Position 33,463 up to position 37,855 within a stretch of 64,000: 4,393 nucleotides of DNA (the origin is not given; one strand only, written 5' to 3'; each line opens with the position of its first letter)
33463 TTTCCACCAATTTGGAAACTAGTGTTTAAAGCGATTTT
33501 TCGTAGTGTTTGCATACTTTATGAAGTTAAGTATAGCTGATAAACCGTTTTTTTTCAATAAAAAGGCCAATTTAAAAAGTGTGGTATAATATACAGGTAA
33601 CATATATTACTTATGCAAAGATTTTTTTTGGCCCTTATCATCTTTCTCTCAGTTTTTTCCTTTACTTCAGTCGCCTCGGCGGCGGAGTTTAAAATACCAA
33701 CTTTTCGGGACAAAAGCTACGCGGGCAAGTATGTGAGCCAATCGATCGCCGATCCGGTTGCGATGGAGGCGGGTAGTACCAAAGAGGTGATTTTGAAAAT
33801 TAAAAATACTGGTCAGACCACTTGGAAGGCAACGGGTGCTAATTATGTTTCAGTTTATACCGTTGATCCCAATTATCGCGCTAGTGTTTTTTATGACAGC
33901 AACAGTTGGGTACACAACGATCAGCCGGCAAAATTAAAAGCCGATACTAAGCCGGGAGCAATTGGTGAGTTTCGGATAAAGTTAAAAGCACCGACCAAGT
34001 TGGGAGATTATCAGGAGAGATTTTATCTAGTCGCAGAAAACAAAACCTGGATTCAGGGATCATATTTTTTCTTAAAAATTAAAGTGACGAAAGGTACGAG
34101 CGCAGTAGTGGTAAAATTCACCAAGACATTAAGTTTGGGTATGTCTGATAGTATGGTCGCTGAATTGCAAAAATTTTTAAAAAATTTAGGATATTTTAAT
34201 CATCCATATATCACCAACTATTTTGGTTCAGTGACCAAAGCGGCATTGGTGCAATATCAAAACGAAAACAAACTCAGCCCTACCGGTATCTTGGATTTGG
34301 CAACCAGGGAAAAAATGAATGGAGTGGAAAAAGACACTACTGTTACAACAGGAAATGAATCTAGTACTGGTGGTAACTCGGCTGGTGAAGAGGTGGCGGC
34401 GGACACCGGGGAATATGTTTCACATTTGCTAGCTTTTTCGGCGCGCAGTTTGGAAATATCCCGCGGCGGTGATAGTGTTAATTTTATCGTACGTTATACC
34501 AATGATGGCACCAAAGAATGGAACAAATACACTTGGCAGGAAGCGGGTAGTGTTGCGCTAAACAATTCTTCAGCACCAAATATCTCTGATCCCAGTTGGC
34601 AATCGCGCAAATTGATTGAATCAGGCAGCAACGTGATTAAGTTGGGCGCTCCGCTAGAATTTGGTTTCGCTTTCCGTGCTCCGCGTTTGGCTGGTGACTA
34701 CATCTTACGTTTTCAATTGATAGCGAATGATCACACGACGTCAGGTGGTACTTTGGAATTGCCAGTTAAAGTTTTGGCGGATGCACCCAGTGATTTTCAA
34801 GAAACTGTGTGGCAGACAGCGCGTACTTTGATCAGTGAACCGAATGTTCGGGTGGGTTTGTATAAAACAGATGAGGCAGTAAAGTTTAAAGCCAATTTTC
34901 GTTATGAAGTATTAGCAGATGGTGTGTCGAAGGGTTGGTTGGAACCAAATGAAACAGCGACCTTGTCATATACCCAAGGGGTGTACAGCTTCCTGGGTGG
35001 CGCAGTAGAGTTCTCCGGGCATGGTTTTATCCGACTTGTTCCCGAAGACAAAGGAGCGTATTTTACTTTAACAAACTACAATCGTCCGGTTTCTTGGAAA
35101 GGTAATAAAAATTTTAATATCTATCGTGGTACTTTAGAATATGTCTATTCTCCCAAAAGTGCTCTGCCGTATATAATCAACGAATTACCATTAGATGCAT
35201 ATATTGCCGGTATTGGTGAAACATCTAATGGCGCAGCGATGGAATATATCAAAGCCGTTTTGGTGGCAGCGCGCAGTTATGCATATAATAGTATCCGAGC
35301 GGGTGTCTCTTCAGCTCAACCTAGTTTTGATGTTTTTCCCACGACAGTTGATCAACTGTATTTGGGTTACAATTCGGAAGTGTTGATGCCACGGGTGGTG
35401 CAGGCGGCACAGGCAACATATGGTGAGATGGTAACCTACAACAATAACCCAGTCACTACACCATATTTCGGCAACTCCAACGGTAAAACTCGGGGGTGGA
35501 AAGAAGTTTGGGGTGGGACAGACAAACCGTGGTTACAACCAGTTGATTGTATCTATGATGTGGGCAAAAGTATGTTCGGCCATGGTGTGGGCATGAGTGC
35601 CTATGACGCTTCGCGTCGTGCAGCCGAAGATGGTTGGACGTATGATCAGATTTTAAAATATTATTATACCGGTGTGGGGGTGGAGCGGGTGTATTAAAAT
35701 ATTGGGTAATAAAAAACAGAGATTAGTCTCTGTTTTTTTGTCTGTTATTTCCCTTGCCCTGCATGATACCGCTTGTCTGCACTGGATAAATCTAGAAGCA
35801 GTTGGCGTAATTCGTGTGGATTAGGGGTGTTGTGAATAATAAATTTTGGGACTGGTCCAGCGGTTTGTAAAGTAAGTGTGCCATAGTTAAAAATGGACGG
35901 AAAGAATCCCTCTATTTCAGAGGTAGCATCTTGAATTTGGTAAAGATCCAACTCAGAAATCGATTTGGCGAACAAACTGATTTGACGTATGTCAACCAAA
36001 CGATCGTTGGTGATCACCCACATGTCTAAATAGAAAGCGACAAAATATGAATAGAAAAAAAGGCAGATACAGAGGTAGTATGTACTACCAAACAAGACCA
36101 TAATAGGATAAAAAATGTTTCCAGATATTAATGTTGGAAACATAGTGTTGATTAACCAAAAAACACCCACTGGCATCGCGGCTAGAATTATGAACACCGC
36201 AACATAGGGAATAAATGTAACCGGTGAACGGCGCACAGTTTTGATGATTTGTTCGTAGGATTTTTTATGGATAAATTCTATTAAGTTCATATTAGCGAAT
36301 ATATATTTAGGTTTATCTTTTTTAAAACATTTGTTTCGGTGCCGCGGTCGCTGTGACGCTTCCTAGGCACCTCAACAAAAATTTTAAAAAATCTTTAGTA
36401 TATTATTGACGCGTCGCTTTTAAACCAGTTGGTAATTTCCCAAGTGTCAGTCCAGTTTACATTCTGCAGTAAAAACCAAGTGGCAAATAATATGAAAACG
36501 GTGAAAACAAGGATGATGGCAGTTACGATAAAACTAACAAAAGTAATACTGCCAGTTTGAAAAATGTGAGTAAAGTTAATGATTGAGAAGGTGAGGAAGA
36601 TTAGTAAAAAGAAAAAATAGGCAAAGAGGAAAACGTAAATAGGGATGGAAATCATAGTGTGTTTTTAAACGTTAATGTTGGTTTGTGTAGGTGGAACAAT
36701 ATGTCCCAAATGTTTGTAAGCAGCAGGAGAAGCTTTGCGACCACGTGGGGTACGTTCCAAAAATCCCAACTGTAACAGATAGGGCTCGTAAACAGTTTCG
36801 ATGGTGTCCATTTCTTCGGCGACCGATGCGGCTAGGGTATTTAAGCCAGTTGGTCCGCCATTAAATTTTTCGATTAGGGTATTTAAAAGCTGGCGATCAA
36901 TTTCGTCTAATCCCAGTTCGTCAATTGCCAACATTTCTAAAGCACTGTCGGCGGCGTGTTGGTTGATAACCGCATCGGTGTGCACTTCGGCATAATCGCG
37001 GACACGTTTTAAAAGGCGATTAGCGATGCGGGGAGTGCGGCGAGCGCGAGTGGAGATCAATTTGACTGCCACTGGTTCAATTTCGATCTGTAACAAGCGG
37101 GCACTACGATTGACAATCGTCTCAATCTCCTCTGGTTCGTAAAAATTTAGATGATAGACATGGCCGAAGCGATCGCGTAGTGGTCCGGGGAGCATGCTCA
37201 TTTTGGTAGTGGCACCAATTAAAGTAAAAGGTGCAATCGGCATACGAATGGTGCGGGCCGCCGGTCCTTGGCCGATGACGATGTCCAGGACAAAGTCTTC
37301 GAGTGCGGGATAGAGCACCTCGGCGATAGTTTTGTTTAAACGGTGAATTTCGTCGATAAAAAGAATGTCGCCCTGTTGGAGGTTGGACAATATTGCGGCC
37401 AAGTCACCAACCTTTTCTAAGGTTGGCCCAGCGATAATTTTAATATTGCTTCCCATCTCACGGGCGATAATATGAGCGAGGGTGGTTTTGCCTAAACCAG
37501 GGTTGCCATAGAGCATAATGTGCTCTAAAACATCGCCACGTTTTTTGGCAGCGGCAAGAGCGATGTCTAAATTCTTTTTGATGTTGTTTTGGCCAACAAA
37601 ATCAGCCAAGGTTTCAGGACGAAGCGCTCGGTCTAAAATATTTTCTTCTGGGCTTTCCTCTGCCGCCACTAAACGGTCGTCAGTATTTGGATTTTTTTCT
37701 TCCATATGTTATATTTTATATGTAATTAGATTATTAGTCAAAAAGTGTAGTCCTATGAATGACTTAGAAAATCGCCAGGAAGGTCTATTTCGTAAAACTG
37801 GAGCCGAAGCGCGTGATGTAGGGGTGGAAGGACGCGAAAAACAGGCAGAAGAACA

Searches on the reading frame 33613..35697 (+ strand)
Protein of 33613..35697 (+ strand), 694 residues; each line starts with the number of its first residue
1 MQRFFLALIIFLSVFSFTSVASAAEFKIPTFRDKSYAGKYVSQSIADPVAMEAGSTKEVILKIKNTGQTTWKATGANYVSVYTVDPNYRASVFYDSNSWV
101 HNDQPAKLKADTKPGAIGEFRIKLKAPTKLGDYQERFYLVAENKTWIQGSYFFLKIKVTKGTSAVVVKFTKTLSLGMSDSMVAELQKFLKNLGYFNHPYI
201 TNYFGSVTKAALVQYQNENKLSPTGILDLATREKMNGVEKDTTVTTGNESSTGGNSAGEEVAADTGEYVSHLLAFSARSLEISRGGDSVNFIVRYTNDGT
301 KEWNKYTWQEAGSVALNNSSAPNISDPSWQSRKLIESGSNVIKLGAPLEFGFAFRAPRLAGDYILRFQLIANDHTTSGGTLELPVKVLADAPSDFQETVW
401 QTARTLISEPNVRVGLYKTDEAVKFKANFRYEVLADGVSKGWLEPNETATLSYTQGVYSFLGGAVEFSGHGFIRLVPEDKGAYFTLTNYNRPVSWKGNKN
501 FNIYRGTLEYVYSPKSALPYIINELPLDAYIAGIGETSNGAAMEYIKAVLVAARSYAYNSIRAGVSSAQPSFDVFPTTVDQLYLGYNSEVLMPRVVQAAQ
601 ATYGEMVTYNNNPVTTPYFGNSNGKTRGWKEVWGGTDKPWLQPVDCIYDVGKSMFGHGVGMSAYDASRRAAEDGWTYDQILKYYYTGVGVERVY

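Call 9: search_protein_families(library=pfam, proteins=[window:33613-35697:+], max_evalue=0.001)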
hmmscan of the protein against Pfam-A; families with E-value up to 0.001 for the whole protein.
window:33613-35697:+ (694 aa): 3 families
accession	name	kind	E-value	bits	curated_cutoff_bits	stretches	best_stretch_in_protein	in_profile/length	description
PF01471.23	PG_binding_1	-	1.3e-13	51.4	23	1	179-235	2-57/57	Putative peptidoglycan binding domain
PF08486.15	SpoIID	-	3.8e-11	43.9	23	1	521-609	7-97/97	Stage II sporulation protein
PF16158.11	N_BRCA1_IG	-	9.1e-11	42.7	28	1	45-158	2-108/108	Ig-like domain from next to BRCA1 gene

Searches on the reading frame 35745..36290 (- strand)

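Call 9: search_protein_families(library=pfam, proteins=[window:35745-36290:-], max_evalue=0.001)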
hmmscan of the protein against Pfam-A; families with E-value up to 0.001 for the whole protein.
window:35745-36290:- (181 aa): 1 family
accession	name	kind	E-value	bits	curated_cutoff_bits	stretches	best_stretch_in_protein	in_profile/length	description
PF03703.20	bPH_2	-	4e-06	27.4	22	1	91-164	6-77/78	Bacterial PH domain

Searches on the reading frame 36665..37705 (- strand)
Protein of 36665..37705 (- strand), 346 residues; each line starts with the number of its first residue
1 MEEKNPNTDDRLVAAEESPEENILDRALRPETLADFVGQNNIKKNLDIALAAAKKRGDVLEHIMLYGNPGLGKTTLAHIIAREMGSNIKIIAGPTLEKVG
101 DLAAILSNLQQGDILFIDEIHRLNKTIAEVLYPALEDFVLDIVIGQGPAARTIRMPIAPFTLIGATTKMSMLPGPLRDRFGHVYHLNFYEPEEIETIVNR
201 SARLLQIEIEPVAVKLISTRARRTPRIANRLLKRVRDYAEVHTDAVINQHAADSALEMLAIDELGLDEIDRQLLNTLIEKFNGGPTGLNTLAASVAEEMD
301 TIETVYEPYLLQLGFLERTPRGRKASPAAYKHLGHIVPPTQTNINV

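Call 9: search_protein_families(library=pfam, proteins=[window:36665-37705:-], max_evalue=0.001)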
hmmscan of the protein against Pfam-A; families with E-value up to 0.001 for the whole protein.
window:36665-37705:- (346 aa): 15 families
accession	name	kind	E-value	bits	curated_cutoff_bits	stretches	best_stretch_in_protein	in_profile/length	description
PF05496.18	RuvB_N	-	3.6e-73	245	27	1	28-186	1-159/159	Holliday junction DNA helicase RuvB P-loop domain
PF17864.7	AAA_lid_4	-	1.3e-26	92.6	27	1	189-262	1-74/74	RuvB AAA lid domain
PF05491.19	RuvB_C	-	8.1e-26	90.2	24.7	1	263-333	1-71/72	RuvB C-terminal winged helix domain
PF00004.35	AAA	-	1.6e-20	74.3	21.2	1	63-186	1-129/131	ATPase family associated with various cellular activities (AAA)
PF07728.20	AAA_5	-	8.5e-10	39.2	22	1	62-180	1-139/139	AAA domain (dynein-related subfamily)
PF01078.27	Mg_chelatase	-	2.8e-06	27.3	20.3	0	33-81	2-43/207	Magnesium chelatase, subunit ChlI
PF05673.19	DUF815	-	1.6e-05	24.6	23.8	1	31-120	25-116/249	Protein of unknown function (DUF815)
PF06068.19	TIP49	-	0.00012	21.8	23.8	0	34-90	24-80/347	TIP49 P-loop domain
PF00910.28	RNA_helicase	-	0.00015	22.7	21.5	1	63-126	1-64/105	RNA helicase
PF20720.3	nSTAND3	-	0.00021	21.5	27.2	1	61-119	18-73/155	Novel STAND NTPase 3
PF13191.12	AAA_16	-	0.00025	22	32.6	0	46-87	12-51/167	AAA ATPase domain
PF03266.21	NTPase_1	-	0.00026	21.3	23.9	0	62-93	1-32/168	NTPase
PF00308.24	Bac_DnaA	-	0.00045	20.9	23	0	35-86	9-60/162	Bacterial DnaA ATPAse domain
PF13401.12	AAA_22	-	0.00048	20.9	27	0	62-84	7-29/130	AAA domain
PF02367.23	TsaE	-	0.00078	19.8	26.6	0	49-95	13-55/128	Threonylcarbamoyl adenosine biosynthesis protein TsaE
